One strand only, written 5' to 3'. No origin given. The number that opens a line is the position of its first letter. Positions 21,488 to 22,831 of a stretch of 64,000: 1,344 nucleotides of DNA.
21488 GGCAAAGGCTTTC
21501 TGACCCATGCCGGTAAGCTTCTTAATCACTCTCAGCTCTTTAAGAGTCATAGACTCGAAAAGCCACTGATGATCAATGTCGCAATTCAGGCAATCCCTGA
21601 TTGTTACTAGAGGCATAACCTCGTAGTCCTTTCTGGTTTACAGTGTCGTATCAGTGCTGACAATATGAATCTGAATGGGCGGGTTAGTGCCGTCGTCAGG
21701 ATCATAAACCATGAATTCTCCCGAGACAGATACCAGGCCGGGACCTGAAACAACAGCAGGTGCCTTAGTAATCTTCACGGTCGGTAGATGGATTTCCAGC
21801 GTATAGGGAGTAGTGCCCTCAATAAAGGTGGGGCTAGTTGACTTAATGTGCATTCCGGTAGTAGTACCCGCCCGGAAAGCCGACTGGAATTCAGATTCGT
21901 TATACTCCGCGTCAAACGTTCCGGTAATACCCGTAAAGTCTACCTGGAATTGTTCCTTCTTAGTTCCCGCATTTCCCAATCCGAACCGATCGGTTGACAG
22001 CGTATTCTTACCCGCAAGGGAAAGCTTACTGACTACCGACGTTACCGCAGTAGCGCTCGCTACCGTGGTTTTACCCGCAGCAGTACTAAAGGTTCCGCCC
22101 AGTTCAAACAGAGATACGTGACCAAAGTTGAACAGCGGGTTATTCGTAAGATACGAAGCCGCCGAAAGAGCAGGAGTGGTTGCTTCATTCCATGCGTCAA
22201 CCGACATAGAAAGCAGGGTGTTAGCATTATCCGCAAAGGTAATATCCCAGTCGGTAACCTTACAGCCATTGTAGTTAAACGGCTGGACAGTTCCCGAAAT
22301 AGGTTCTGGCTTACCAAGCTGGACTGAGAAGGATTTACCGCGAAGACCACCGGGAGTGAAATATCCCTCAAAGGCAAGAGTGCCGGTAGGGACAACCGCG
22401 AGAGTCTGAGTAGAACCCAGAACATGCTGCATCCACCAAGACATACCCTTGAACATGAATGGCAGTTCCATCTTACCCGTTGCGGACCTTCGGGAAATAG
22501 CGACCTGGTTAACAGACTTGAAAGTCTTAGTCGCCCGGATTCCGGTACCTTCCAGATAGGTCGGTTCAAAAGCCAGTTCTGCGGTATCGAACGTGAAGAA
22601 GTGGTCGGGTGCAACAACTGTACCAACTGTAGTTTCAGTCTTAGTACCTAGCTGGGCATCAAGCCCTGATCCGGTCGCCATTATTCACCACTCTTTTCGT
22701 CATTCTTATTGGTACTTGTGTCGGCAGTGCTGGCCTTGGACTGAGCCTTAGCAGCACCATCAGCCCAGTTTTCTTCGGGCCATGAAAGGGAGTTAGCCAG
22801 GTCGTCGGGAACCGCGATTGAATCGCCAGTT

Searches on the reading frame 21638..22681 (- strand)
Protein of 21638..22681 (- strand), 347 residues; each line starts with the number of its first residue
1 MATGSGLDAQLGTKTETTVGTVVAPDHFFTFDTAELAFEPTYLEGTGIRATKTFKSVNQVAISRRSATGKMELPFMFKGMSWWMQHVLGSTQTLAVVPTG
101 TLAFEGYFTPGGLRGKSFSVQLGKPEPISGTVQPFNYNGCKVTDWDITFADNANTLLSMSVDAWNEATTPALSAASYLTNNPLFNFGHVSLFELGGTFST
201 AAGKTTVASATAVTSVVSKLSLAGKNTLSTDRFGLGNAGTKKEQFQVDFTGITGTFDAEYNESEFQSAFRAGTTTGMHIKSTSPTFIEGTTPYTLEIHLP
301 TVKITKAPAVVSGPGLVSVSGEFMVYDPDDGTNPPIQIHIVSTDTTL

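Call 55: search_protein_families(library=phrogs, proteins=[window:21638-22681:-])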
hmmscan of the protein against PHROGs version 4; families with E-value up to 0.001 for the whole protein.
window:21638-22681:- (347 aa): 1 family
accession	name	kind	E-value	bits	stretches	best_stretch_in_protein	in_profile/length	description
phrog_290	-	tail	6.1e-23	82.8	1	1-339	11-328/411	minor tail protein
